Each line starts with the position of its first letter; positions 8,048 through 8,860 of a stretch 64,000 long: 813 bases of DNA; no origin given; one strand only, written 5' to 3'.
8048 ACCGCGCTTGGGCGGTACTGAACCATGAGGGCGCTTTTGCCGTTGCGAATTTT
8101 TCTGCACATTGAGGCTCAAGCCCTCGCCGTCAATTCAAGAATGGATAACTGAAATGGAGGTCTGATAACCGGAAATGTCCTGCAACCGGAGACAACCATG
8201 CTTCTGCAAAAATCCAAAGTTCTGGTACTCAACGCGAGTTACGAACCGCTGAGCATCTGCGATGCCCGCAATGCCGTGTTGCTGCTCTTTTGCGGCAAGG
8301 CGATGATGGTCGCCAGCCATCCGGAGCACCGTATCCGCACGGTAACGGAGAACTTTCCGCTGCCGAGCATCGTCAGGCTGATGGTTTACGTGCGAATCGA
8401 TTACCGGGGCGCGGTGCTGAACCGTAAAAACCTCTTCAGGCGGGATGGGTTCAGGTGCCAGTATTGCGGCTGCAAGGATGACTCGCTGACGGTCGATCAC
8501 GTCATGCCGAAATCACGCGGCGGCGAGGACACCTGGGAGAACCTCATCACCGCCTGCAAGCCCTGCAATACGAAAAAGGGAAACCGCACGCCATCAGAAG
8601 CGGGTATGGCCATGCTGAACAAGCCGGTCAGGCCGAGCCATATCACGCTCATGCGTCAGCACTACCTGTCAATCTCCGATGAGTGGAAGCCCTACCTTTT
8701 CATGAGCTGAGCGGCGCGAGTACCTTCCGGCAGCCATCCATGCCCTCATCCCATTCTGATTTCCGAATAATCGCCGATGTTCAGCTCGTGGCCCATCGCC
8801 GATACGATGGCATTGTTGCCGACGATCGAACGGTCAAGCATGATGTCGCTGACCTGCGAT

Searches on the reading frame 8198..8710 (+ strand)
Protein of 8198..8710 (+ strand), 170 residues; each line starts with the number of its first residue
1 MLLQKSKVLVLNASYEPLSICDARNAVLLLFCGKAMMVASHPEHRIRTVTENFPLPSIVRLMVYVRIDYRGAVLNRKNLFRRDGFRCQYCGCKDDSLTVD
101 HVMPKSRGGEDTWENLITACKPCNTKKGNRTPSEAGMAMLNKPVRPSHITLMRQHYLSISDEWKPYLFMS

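Call 18: find_encoding_contigs(protein=window:8198-8710:+, flank=10000, max_places=10)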
Protein window:8198-8710:+ (170 aa): 13 contigs read that carry it; 10 places shown.
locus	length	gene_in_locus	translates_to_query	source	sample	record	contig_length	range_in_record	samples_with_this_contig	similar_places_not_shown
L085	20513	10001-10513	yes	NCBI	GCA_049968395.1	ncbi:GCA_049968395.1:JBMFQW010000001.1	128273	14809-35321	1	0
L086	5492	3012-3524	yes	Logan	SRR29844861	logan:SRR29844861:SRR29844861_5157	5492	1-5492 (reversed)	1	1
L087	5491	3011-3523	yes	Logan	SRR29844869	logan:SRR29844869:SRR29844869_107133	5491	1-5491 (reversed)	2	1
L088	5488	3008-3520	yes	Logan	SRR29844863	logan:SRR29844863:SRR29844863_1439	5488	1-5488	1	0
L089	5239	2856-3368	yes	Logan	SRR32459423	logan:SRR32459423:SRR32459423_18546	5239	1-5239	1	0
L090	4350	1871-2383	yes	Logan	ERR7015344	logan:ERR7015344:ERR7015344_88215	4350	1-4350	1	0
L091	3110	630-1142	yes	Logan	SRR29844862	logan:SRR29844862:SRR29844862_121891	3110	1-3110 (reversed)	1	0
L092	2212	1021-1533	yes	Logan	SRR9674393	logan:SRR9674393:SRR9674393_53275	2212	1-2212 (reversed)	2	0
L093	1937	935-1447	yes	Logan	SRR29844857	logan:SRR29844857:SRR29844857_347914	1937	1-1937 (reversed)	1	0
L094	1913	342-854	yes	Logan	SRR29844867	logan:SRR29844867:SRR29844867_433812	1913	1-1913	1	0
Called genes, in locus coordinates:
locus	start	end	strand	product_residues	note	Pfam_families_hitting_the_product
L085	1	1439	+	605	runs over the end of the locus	PF00999:Na_H_Exchanger, PF02254:TrkA_N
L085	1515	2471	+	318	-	PF00561:Abhydrolase_1, PF12146:Hydrolase_4, PF12697:Abhydrolase_6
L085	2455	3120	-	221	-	PF00697:PRAI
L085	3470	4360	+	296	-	PF00763:THF_DHG_CYH, PF02882:THF_DHG_CYH_C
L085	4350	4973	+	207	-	PF04961:FTCD_C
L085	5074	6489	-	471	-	PF05221:AdoHcyase, PF00670:AdoHcyase_NAD, PF02826:2-Hacid_dh_C, PF07991:KARI_N (weak)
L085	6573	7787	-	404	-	PF00438:S-AdoMet_synt_N, PF02772:S-AdoMet_synt_M, PF02773:S-AdoMet_synt_C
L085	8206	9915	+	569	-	PF00149:Metallophos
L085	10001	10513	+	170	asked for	PF01844:HNH, PF13395:HNH_4, PF14279:HNH_5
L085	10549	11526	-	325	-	PF00483:NTP_transferase, PF12804:NTP_transf_3, PF25084:LbH_EIF2B (weak), PF24894:Hexapep_GlmU (weak), PF25087:GMPPB_C (weak)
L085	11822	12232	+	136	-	PF00293:NUDIX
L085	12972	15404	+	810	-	PF01588:tRNA_bind, PF03483:B3_4, PF03484:B5, PF17759:tRNA_synthFbeta, PF03147:FDX-ACB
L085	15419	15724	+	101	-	-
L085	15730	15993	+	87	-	PF05164:ZapA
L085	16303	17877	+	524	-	PF12072:RNase_Y_N, PF00013:KH_1 (weak), PF01966:HD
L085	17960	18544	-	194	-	PF00475:IGPD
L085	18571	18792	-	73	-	PF11146:DUF2905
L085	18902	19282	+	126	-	PF03840:SecG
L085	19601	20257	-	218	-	PF06161:DUF975 (faint), PF06790:UPF0259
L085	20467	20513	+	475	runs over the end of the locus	PF03739:LptF_LptG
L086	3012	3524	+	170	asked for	PF01844:HNH, PF13395:HNH_4, PF14279:HNH_5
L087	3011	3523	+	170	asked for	PF01844:HNH, PF13395:HNH_4, PF14279:HNH_5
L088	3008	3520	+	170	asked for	PF01844:HNH, PF13395:HNH_4, PF14279:HNH_5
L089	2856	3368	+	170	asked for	PF01844:HNH, PF13395:HNH_4, PF14279:HNH_5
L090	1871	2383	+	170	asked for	PF01844:HNH, PF13395:HNH_4, PF14279:HNH_5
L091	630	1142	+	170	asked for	PF01844:HNH, PF13395:HNH_4, PF14279:HNH_5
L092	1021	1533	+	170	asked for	PF01844:HNH, PF13395:HNH_4, PF14279:HNH_5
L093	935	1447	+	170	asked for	PF01844:HNH, PF13395:HNH_4, PF14279:HNH_5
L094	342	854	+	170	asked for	PF01844:HNH, PF13395:HNH_4, PF14279:HNH_5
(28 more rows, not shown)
